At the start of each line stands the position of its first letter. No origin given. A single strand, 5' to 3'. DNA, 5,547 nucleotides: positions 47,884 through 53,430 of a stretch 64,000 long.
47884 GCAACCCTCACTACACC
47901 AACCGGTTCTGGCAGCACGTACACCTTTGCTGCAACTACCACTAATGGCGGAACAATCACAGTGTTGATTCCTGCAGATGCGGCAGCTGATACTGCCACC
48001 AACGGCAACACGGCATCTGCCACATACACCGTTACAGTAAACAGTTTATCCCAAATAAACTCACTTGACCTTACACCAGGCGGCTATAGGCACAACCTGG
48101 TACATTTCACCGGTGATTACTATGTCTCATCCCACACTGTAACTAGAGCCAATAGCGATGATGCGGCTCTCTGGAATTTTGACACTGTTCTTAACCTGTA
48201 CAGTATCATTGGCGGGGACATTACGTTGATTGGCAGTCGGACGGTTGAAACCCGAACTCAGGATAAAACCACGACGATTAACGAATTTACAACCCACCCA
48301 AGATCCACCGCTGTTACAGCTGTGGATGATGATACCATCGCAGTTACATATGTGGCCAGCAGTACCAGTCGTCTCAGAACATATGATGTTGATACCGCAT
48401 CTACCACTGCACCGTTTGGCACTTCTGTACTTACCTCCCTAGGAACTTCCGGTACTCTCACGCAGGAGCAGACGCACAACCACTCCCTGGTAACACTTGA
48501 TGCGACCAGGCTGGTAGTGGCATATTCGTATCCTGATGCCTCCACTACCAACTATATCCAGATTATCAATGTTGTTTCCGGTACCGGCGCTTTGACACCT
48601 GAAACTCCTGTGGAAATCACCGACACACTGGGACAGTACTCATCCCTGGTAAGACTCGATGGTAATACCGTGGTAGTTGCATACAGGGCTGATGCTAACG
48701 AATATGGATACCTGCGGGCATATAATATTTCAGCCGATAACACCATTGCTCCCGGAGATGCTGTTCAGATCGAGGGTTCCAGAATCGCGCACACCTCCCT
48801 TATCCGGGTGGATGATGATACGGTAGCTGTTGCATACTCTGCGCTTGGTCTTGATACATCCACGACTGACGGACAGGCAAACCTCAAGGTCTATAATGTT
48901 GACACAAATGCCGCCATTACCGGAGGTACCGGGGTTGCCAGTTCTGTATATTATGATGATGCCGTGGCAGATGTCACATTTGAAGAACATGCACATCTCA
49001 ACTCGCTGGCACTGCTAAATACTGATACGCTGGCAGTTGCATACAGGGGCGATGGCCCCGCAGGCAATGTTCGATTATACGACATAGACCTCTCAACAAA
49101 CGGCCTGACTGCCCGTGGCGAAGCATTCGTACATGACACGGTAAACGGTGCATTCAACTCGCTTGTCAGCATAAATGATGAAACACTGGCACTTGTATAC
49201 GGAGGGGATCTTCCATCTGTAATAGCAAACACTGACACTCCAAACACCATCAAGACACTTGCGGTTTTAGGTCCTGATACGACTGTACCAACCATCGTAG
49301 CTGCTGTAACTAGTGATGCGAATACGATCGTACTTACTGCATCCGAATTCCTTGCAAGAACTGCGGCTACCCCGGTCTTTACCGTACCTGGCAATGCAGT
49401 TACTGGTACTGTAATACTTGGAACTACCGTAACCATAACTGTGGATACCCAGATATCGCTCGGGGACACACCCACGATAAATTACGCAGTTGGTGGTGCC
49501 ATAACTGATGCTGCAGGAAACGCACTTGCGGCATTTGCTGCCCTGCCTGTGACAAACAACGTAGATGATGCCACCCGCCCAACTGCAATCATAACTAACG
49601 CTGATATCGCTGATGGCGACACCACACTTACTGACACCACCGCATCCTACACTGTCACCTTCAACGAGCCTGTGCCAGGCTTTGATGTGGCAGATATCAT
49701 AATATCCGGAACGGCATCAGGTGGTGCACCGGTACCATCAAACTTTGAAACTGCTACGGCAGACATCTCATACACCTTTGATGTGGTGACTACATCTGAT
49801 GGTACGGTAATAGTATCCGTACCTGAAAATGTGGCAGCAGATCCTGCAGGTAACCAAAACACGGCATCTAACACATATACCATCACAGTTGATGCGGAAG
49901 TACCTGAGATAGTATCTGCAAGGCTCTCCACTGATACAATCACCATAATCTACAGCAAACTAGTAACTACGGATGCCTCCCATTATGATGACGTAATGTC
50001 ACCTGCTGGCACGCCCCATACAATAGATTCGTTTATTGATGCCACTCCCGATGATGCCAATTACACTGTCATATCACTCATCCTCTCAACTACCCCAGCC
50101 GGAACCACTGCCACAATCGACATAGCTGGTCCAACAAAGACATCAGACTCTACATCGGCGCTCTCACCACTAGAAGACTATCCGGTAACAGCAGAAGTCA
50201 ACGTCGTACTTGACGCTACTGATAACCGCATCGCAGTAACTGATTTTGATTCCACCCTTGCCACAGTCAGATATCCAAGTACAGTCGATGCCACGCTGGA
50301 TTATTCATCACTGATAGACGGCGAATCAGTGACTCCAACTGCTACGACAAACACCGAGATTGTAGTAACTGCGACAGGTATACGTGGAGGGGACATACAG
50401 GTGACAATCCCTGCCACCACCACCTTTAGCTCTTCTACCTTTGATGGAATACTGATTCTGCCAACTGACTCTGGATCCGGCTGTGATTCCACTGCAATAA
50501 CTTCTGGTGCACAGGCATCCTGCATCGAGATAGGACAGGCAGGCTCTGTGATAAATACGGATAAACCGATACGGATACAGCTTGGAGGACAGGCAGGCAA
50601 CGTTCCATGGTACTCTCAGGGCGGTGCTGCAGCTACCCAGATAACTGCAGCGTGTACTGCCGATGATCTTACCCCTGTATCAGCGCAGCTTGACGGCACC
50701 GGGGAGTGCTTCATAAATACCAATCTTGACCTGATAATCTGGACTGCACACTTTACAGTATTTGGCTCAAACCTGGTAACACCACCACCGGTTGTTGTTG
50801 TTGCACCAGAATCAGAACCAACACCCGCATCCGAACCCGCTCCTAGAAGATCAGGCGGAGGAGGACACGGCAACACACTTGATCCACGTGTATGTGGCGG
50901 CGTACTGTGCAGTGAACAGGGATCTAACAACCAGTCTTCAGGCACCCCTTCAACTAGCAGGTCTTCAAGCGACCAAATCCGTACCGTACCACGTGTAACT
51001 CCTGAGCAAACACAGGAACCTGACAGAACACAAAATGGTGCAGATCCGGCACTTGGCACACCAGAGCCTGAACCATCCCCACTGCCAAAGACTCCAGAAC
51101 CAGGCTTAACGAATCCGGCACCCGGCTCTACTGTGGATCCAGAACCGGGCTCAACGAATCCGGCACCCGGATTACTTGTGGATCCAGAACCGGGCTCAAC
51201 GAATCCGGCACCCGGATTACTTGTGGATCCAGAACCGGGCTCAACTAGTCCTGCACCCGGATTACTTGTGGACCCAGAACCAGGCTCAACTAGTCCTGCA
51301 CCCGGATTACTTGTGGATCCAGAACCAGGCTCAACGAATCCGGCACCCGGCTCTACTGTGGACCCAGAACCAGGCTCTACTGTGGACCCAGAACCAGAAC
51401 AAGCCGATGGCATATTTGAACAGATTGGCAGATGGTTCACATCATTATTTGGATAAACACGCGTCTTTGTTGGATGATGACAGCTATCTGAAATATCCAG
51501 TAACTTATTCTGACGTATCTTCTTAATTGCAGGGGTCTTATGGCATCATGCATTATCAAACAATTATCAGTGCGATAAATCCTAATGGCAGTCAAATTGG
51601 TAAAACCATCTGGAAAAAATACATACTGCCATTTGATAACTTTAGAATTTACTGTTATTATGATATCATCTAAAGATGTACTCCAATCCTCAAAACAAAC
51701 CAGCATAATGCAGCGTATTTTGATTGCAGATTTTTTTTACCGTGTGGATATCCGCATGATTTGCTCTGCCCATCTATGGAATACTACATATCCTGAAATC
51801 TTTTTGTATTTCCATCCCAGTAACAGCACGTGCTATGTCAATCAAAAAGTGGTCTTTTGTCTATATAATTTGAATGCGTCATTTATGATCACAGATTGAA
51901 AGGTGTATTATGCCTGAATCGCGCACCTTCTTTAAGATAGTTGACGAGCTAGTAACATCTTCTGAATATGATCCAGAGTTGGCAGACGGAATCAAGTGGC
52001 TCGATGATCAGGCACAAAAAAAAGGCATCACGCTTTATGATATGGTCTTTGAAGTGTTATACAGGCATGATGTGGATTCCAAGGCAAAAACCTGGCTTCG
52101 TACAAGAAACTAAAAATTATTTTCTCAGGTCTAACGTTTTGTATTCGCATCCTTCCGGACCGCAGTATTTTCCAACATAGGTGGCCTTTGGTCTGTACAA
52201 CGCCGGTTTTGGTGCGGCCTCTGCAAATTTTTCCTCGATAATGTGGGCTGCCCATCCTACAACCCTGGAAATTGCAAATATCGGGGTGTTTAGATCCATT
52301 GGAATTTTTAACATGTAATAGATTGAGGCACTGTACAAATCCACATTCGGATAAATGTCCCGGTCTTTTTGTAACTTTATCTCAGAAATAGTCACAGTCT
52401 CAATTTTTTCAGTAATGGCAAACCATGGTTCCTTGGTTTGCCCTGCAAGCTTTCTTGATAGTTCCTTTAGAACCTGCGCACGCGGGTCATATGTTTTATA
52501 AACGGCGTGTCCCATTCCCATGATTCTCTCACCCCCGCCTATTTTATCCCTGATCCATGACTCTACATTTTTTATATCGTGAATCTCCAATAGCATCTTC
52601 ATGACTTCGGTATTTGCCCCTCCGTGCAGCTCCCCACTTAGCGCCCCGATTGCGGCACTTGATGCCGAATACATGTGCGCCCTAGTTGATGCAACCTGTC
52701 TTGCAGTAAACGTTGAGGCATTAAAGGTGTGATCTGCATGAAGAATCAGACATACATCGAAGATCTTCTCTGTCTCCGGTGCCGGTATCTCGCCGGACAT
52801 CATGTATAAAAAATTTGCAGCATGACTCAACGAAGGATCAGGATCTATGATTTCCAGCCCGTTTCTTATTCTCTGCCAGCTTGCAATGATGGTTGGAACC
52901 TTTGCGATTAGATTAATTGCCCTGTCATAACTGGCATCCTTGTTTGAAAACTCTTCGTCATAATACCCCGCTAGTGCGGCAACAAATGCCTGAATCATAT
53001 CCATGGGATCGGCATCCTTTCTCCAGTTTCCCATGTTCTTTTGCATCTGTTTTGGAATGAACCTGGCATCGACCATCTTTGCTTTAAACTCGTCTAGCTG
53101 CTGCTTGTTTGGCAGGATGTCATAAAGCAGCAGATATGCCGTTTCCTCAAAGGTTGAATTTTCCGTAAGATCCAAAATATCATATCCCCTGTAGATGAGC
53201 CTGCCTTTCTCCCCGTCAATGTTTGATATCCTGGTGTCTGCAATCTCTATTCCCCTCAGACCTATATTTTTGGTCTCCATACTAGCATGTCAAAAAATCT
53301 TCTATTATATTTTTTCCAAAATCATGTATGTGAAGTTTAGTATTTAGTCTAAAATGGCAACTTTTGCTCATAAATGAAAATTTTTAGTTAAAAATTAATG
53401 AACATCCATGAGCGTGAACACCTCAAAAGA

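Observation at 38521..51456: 4311-aa mosaic surface protein with two beta-propellers and three interleaved Ig-like module types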

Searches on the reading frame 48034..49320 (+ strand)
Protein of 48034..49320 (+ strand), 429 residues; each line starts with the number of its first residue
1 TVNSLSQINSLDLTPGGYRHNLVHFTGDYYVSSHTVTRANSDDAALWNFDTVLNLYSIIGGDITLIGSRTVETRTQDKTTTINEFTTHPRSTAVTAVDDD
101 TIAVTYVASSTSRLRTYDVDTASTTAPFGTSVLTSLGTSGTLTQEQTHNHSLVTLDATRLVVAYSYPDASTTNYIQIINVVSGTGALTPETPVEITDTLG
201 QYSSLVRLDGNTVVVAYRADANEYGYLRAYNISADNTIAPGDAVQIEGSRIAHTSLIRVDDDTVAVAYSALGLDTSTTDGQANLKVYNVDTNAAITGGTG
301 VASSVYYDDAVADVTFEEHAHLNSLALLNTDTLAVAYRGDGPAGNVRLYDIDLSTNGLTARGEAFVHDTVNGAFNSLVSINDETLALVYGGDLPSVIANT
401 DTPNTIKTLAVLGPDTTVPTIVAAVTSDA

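Call 20: search_protein_families(library=pfam, proteins=[window:48034-49320:+], max_evalue=10)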
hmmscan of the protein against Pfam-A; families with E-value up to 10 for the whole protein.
window:48034-49320:+ (429 aa): 1 family
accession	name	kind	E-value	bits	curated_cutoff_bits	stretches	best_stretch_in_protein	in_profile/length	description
PF14041.11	Lipoprotein_21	-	0.26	11.9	25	1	86-107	40-63/87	LppP/LprE lipoprotein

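Call 87: search_protein_families(library=phrogs, proteins=[window:48034-49320:+], max_evalue=0.01)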
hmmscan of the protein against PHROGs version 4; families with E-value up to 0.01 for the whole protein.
window:48034-49320:+ (429 aa): 0 families

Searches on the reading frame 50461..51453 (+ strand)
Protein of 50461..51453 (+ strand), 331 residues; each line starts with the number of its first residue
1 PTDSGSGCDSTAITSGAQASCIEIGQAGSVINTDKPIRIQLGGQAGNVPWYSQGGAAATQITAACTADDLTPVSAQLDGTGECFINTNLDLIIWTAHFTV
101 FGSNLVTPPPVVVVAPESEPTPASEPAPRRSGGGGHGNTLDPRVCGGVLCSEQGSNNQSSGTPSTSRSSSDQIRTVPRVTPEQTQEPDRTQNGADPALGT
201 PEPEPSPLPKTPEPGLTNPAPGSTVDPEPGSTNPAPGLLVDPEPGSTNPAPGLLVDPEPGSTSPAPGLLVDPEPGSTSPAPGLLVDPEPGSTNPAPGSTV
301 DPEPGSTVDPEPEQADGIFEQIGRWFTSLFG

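Call 54: find_homologous_proteins(query=window:50461-51453:+, max_evalue=0.001)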
Query window:50461-51453:+ (331 aa): 4 proteins with E <= 0.001 among 7072 candidates.
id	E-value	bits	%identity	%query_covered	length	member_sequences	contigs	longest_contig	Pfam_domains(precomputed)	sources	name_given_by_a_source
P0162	2.6e-136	472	71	100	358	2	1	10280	-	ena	-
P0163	3.3e-61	225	77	37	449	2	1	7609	-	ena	-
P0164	2.0e-55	206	76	31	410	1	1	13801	-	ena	-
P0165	1.7e-4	39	33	25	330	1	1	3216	-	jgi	-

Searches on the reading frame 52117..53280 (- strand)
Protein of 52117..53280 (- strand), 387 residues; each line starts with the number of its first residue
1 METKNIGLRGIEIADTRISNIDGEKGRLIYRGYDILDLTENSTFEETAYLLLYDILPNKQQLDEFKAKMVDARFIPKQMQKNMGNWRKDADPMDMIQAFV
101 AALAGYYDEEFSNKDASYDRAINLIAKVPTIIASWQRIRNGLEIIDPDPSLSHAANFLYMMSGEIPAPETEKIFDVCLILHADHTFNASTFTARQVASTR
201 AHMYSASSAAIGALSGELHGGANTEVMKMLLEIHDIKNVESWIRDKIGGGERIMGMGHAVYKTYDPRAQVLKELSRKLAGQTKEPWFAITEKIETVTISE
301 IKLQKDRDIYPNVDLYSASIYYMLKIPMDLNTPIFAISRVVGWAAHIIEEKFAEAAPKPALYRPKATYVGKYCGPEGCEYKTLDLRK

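Call 12: search_protein_families(library=pfam, proteins=[window:52117-53280:-], max_evalue=0.001)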
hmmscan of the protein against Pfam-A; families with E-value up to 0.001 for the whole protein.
window:52117-53280:- (387 aa): 1 family
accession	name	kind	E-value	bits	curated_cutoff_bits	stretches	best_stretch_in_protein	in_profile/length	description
PF00285.26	Citrate_synt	-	2.5e-135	451.5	27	1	7-365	1-357/357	Citrate synthase, C-terminal domain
